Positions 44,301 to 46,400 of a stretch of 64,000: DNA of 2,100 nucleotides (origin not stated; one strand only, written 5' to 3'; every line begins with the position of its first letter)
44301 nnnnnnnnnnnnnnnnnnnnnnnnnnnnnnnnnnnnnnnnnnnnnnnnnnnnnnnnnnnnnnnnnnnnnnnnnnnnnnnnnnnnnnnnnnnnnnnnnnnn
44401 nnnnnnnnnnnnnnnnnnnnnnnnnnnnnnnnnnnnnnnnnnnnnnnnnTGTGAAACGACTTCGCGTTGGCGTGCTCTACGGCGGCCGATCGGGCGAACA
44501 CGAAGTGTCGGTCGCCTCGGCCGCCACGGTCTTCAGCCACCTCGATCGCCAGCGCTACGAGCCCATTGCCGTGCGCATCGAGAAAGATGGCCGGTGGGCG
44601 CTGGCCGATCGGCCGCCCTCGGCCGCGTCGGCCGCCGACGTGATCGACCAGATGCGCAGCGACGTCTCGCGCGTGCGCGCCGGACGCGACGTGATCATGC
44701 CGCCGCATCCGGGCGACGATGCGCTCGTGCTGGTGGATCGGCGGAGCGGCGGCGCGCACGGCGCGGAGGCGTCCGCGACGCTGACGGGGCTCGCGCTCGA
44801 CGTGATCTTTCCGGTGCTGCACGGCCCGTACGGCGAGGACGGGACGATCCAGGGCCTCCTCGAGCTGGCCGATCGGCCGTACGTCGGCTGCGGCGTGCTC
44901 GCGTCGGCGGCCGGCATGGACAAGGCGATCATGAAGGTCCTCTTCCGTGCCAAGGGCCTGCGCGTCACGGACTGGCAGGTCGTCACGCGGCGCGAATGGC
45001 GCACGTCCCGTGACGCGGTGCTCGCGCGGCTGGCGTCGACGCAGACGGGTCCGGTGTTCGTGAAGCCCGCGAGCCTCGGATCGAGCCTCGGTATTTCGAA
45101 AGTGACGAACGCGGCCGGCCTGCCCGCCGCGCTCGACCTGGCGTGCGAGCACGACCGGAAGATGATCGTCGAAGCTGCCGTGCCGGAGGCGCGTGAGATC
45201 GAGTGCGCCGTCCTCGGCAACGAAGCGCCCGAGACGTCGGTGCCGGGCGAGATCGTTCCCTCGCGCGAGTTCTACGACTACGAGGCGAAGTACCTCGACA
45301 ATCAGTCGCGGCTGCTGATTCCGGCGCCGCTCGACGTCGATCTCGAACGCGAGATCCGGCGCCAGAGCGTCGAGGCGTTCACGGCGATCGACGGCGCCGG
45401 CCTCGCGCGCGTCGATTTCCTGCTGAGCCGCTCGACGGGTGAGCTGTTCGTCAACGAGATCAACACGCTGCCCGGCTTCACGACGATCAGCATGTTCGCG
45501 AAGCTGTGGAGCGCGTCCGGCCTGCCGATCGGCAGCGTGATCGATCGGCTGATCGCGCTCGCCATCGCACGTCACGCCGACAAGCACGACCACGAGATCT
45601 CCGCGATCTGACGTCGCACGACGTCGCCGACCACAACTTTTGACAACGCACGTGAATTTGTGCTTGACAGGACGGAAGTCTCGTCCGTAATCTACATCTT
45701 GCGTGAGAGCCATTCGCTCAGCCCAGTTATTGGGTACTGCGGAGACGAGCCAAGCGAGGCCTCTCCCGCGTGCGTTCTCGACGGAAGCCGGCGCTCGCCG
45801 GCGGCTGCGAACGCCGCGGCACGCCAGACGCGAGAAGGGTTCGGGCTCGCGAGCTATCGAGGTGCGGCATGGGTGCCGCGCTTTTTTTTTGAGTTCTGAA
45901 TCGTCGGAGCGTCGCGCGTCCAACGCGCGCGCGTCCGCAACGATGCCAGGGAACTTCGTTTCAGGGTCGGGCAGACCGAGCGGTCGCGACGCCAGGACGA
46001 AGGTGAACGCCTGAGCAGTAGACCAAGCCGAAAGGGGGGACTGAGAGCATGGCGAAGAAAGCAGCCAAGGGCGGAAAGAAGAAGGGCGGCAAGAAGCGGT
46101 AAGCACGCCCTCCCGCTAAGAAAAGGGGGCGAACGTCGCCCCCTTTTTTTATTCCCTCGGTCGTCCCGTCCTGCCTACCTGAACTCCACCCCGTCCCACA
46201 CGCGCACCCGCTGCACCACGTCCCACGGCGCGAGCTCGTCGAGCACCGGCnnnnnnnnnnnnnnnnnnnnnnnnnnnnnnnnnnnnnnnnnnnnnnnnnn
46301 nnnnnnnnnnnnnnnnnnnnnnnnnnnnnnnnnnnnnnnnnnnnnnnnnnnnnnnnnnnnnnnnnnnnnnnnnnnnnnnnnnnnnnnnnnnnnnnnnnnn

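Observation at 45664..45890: Orphan promoter-to-terminator unit: ~190-nt GC-rich structured RNA of unrecognised family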

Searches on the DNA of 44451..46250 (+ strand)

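Call 4: search_rna_families(source=window, start=45550, end=46250, threshold=evalue, max_evalue=10, show_alignments=3)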
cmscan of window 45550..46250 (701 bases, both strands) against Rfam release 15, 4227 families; matches with E-value up to 10: 24.
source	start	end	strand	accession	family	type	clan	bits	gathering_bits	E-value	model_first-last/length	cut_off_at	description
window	46059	46150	-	RF02420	Bp1_162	Gene; sRNA;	-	25.8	50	0.042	1-100/100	no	Burkholderia sRNA Bp1_Cand612_SIPHT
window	46113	46180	-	RF02029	sraA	Gene; sRNA;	-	25.6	56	0.13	1-95/95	no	sraA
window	46050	46151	+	RF02241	Xoo2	Gene; sRNA;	-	24.4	45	0.02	1-78/78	no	Xanthomonadaceae sRNA Xoo2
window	46115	46147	-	RF02066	STnc320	Gene; sRNA;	-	21.3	50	0.19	20-53/55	no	Salmonella enterica sRNA STnc320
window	46113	46160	-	RF02880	MH_s15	Gene; sRNA;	-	20.4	123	0.0066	6-56/277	no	Mesorhizobail RNA 15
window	46115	46154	+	RF03778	mir-483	Gene; miRNA;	-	20.2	60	0.47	1-75/75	no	mir-483 microRNA precursor family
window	46119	46148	-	RF04279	mir-H20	Gene; miRNA;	CL00141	20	99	0.53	1-82/82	no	mir-H20 microRNA precursor family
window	45788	45890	+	RF02869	ncS025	Gene; sRNA;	-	19.7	46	0.53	1-85/85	no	Burkholderia sRNA 25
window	46112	46156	-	RF02056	STnc390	Gene; sRNA;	-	19.4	50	0.18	1-60/60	no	Salmonella sRNA STnc390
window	46062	46155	+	RF01409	STnc250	Gene; sRNA;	-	19.1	42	0.37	1-94/94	no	STnc250 Hfq binding RNA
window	46121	46147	-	RF03703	mir-3622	Gene; miRNA;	-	18.7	78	1.5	1-84/84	no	mir-3622 microRNA precursor family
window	46118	46172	+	RF02420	Bp1_162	Gene; sRNA;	-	18.3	50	2.5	1-100/100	no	Burkholderia sRNA Bp1_Cand612_SIPHT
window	46121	46151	+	RF02066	STnc320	Gene; sRNA;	-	17.3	50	1.7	20-51/55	no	Salmonella enterica sRNA STnc320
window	46118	46146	+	RF02029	sraA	Gene; sRNA;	-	16.9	56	9.1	58-86/95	no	sraA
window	46121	46147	-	RF03371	mir-4788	Gene; miRNA;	-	16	91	6.7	1-80/80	no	mir-4788 microRNA precursor family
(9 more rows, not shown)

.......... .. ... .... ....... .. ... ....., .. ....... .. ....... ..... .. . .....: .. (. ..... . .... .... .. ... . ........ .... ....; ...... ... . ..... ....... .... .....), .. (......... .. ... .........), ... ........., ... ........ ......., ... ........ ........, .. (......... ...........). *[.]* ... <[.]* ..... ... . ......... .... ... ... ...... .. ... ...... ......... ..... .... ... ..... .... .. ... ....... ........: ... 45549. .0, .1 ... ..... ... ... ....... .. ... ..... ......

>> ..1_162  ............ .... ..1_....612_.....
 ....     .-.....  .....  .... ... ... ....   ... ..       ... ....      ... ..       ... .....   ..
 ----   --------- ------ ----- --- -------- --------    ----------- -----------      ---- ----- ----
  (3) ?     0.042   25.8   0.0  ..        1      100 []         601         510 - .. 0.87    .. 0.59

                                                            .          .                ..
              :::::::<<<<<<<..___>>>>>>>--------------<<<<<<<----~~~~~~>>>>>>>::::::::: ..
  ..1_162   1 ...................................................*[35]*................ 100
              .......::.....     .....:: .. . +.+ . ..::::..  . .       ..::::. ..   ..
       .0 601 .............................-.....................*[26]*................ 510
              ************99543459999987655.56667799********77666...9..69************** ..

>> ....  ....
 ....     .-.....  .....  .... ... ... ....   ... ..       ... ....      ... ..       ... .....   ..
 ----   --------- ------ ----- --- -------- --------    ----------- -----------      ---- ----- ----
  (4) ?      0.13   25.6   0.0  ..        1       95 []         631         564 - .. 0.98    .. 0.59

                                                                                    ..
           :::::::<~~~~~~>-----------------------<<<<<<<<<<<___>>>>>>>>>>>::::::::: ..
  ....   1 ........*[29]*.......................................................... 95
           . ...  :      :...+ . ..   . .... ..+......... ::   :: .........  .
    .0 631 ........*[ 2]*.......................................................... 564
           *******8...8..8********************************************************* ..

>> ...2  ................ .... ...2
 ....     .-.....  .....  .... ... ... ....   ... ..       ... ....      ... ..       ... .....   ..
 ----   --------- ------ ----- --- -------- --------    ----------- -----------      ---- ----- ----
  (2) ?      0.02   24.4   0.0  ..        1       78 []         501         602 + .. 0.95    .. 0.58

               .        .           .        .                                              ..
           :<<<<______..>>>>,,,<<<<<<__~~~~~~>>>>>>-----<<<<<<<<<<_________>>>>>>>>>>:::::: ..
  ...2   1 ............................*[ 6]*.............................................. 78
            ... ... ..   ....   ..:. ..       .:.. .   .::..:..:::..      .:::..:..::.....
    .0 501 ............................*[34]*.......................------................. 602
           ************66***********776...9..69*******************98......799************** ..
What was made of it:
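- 46125..46150 (+): Terminator T2 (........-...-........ plus U7) that ends the locus. Terminator-like Rfam noise hits fall here (call 4).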

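Call 24: search_rna_families(sources=[L031, L014, L028, L013, L089, L093, L004, L012, L095, L118, L084], threshold=gathering)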
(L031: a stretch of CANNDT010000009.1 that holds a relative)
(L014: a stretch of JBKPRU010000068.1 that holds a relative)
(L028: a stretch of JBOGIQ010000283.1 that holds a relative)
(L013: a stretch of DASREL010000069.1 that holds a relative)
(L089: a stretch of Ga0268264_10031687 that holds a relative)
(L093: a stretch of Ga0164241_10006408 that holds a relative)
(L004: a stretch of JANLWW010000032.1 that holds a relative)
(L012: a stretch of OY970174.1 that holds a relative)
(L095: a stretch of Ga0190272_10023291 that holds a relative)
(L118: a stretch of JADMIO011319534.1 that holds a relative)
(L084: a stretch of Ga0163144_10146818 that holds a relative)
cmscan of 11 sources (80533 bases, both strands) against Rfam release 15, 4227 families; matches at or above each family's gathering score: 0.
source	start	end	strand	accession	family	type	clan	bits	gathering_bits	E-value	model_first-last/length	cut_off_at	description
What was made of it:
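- On Any Rfam 15 family (6S, SRP, tmRNA, RNase P, riboswitches, Acido-1, etc.): Eleven related loci give 0 hits (call 24).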

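Call 25: search_rna_families(source=L031, start=6700, end=7300, threshold=evalue, max_evalue=1)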
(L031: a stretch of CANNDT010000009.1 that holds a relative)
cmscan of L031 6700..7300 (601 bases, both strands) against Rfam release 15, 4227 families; matches with E-value up to 1: 5.
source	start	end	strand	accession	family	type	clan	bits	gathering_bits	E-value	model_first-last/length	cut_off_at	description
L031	7253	7280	-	RF01322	CRISPR-DR9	Gene; CRISPR;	-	23.5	45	0.0085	1-37/37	no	CRISPR RNA direct repeat element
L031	6945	6994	+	RF01489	sbrA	Gene; sRNA;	-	22.3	45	0.038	1-71/71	no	Listeria sRNA sbrA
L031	6941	7002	+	RF00519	suhB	Gene; sRNA;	CL00108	20.7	41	0.074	1-77/77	no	Makes More Granules Regulator RNA (mmgR)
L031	6891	6993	+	RF02770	Ysr224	Gene; sRNA;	-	19.5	70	0.079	1-107/107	no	Yersinia sRNA 224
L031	7038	7253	+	RF00084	CsrC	Gene; sRNA;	CL00106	14.1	61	0.06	1-255/255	no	CsrC RNA family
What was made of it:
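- On Any Rfam 15 family (6S, SRP, tmRNA, RNase P, riboswitches, Acido-1, etc.): L031 gives only noise (call 25).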
